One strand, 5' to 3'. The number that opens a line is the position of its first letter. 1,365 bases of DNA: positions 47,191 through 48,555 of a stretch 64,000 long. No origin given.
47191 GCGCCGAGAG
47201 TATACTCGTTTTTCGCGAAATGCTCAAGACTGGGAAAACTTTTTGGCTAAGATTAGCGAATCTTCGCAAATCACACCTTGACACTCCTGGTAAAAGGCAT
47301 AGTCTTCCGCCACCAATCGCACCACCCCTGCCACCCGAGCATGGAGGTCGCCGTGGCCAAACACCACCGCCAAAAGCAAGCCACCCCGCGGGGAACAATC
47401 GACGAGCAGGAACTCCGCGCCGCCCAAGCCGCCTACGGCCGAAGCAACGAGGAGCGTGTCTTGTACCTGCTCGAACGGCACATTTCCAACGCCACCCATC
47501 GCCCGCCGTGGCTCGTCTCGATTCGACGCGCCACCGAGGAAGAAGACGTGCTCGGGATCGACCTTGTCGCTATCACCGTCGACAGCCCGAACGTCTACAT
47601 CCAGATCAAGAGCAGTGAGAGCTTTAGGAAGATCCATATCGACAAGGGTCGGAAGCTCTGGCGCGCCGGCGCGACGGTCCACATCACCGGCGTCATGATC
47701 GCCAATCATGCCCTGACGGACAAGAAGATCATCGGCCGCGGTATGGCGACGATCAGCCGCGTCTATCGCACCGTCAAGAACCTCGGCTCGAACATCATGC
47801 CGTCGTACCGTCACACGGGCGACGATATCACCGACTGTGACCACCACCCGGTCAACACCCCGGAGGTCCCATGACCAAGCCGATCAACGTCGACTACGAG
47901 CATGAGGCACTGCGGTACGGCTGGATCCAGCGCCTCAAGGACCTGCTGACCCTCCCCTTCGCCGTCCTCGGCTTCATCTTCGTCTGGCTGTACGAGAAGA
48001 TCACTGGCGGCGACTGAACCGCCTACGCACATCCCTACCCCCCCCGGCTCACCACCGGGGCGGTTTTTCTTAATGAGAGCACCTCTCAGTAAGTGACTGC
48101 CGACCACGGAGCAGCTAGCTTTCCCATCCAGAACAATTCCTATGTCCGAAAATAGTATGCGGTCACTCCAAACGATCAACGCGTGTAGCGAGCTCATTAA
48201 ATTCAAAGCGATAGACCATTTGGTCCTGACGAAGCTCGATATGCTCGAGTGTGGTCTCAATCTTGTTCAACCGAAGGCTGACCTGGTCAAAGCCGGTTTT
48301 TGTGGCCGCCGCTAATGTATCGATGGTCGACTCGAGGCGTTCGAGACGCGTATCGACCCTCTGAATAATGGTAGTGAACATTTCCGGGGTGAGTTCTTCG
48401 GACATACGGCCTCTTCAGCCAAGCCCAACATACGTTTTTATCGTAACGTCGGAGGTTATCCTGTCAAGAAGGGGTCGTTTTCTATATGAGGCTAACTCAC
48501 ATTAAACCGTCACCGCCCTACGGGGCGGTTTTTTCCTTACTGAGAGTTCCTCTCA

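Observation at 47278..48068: High-GC cassette with a NERD-domain putative nuclease and an overlapping 48-aa TM peptide next to the atp promoter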

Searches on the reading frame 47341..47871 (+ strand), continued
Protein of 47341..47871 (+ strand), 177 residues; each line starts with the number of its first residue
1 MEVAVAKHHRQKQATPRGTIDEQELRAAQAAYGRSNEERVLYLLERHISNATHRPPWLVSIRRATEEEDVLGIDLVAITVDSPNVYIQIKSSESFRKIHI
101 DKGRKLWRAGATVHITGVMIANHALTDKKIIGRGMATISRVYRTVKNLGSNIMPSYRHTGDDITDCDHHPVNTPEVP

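Call 94: fold_search(model_id=the predicted structure, library=pdb)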
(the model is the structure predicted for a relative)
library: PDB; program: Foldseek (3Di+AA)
matches with E <= 10: 1017; with E <= 0.001: 4
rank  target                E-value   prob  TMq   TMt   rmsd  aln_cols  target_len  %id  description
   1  8dfv_K                1.4e-05  1.00  0.22  0.24  22.7       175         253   19  Structural Basis of MicroRNA Biogenesis by Dicer-1 and Its Partner Protein Loqs-PB - complex IIa (released 2022-11-16)
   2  7zpk_C                2.1e-05  1.00  0.24  0.28  24.0       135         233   21  Mammalian Dicer in the "pre-dicing state" with pre-miR-15a substrate and TARBP2 subunit (released 2022-11-16)
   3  8dg5_K                1.7e-04  0.99  0.22  0.24  23.6       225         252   18  Structural Basis of MicroRNA Biogenesis by Dicer-1 and Its Partner Protein Loqs-PB - complex IIb (released 2022-11-16)
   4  2n3f_MODEL_1_A        9.1e-04  1.00  0.21  0.36  10.1       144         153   15  Solution structure of both dsRBDs of DRB4 along with linker (viz. DRB4(1-153)) (released 2016-09-07)
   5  5ztm_B                1.6e-03  1.00  0.20  0.31  17.6       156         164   14  Crystal structure of MLE dsRBDs in complex with roX2 (R2H1) (released 2019-03-06)
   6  9asm_B                1.7e-03  0.99  0.21  0.24  14.9       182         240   14  Human Drosha and DGCR8 in complex with Pri-let-7f1 (released 2024-09-04)
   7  9asq_B                2.0e-03  0.95  0.20  0.22  16.1       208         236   13  Human Drosha, DGCR8 and SRSF3 in complex with Pri-let-7f1 (released 2024-09-04)
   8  8dga_K                3.8e-03  0.99  0.21  0.30  39.5       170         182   16  Structural Basis of MicroRNA Biogenesis by Dicer-1 and Its Partner Protein Loqs-PB - complex IV (released 2022-11-16)
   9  3f6g_B                4.5e-03  0.98  0.18  0.37  15.1       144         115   16  Crystal structure of the regulatory domain of LiCMS in complexed with isoleucine - type II (released 2009-04-21)
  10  9asn_B                6.0e-03  0.96  0.22  0.24  15.0       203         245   13  Human Drosha and DGCR8 in complex with Pri-miR-98 (released 2024-09-04)
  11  9asp_B                6.7e-03  0.98  0.23  0.25  15.5       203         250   13  Human Drosha and DGCR8 in complex with Pri-let-7a1 (released 2024-09-04)
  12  7dey_B                1.1e-02  1.00  0.21  0.28  11.4        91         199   15  Structure of Dicer from Pichia stipitis (released 2021-05-05)
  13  1qu6_MODEL_1_A        1.2e-02  0.99  0.21  0.30  25.3       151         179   16  STRUCTURE OF THE DOUBLE-STRANDED RNA-BINDING DOMAIN OF THE PROTEIN KINASE PKR REVEALS THE MOLECULAR BASIS OF I (released 1999-12-23)
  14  1x48_MODEL_1_A        1.3e-02  1.00  0.22  0.64   2.3        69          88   13  Solution structure of the second DSRM domain in Interferon-induced, double-stranded RNA-activated protein kina (released 2005-11-14)
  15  1t4o_A                1.3e-02  1.00  0.21  0.65   2.3        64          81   23  Crystal structure of rnt1p dsRBD (released 2004-06-22)
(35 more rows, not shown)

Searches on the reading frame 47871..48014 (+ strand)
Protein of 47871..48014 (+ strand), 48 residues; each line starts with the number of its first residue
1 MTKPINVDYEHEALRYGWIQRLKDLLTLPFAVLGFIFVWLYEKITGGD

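Call 4: search_protein_families(library=pfam, proteins=[window:47871-48014:+], max_evalue=10)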
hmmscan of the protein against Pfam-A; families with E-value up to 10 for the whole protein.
window:47871-48014:+ (48 aa): 0 families

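Call 5: search_protein_families(library=padloc, proteins=[window:47871-48014:+], max_evalue=10)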
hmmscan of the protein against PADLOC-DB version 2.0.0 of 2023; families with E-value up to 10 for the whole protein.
window:47871-48014:+ (48 aa): 0 families

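Call 6: search_protein_families(library=ncbifam, proteins=[window:47871-48014:+], max_evalue=10)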
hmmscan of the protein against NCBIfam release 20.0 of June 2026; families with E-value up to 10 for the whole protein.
window:47871-48014:+ (48 aa): 0 families

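Call 7: search_protein_families(library=phrogs, proteins=[window:47871-48014:+], max_evalue=10)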
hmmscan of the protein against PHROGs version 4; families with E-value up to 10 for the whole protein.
window:47871-48014:+ (48 aa): 0 families

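Call 43: find_homologous_proteins(query=window:47871-48014:+, max_evalue=10)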
Query window:47871-48014:+ (48 aa): 1 proteins with E <= 10 among 1 candidates.
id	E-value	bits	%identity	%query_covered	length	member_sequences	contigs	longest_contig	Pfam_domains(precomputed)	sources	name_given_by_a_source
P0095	7.6e-26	105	100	100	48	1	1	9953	-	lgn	-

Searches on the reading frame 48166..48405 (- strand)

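Call 4: search_protein_families(library=pfam, proteins=[window:48166-48405:-], max_evalue=10)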
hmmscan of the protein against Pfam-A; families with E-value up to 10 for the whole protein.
window:48166-48405:- (80 aa): 17 families
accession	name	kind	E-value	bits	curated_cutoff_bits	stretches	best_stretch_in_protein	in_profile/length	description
PF04210.18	MtrG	-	0.0088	16.4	27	1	37-56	10-29/64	Tetrahydromethanopterin S-methyltransferase, subunit G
PF08954.16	Trimer_CC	-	0.011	15.8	27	1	11-28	32-49/52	Trimerisation motif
PF04513.17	Baculo_PEP_C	-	0.012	16.1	38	1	11-56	37-81/140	Baculovirus polyhedron envelope protein, PEP, C terminus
PF06825.17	HSBP1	-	0.013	15.8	28.6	1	9-33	21-48/51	Heat shock factor binding protein 1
PF23991.1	DUF7310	-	0.016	16.1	40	1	14-64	32-78/83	Coiled-coil region of unknown function (DUF7310)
PF06419.17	COG6_N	-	0.017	15.7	27.4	2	39-66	35-62/114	Conserved oligomeric complex COG6, N-terminal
PF08287.16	DASH_Spc19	-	0.023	15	26.3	1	2-34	58-89/155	Spc19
PF23921.1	DUF7260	-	0.023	14.5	27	1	3-80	107-180/242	Domain of unknown function (DUF7260)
PF05531.17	NPV_P10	-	0.03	15.2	29.8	1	14-57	13-62/75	Nucleopolyhedrovirus P10 protein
PF10805.13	DUF2730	-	0.041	14.4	24.9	1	12-59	40-85/102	Protein of unknown function (DUF2730)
PF04065.20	Not3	-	0.059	13.2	25.8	1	9-63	127-182/231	Not1 N-terminal domain, CCR4-Not complex component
PF24564.1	DUF7605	-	0.093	13.1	27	1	1-77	54-131/183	Domain of unknown function (DUF7605)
PF16326.10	ABC_tran_CTD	-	0.1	13.2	32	1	14-59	17-63/69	ABC transporter C-terminal domain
PF10779.14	XhlA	-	0.12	13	34.7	1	13-52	5-47/67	Haemolysin XhlA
PF05377.16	FlaC_arch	-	0.14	13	27.8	1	15-53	3-37/55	Flagella accessory protein C (FlaC)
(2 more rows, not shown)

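Call 5: search_protein_families(library=padloc, proteins=[window:48166-48405:-], max_evalue=10)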
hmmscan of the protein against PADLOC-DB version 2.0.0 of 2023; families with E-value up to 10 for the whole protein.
window:48166-48405:- (80 aa): 1 family
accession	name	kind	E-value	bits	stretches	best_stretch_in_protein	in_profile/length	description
PDLC00006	DruC1|DruC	-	0.013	11.9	1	10-80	250-320/626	Unknown function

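Call 6: search_protein_families(library=ncbifam, proteins=[window:48166-48405:-], max_evalue=10)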
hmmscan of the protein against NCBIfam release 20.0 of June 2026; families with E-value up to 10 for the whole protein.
window:48166-48405:- (80 aa): 3 families
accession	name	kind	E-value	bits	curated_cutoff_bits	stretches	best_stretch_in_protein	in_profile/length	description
NF048001.1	GTP_morpho_1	equivalog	0.0001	22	50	2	36-64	23-51/70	GTA head formation protein, RCAP_rcc01685 family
NF053525.1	thylo_ssr2422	subfamily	0.002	18.5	38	1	1-74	1-53/77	ssr2422 family thylakoid membrane protein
TIGR01149.1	mtrG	equivalog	0.072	13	50.65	0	36-57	11-32/70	tetrahydromethanopterin S-methyltransferase subunit MtrG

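Call 7: search_protein_families(library=phrogs, proteins=[window:48166-48405:-], max_evalue=10)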
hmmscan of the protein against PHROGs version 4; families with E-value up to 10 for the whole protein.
window:48166-48405:- (80 aa): 20 families
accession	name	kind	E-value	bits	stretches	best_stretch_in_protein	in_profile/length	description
phrog_5553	-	unknown function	0.0016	19.7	1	13-63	8-61/114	-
phrog_6136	-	unknown function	0.0024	18.8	1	16-59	38-70/120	-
phrog_6701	-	unknown function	0.0031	18.3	1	15-73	74-131/169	-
phrog_12015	-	unknown function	0.0055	17.3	1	12-68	87-143/165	-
phrog_29515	-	unknown function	0.015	16.6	1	44-72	83-111/140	-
phrog_903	-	unknown function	0.017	16.9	1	8-57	23-68/78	-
phrog_689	-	lysis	0.038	15.2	1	8-60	5-62/91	holin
phrog_1863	-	unknown function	0.041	14.8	1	16-63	41-91/97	-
phrog_12220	-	unknown function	0.046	14.9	1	41-66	50-75/89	-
phrog_10001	-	unknown function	0.047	14.8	1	17-34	36-53/56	-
phrog_17025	-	unknown function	0.052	14.9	1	31-64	35-69/103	-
phrog_9414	-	unknown function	0.064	14.3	1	13-36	45-68/71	-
phrog_3550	-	unknown function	0.071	14.5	1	11-58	8-53/79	-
phrog_14513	-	unknown function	0.11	13.5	1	33-69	23-60/123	-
phrog_1103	-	unknown function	0.12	13.4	0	45-64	20-39/80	-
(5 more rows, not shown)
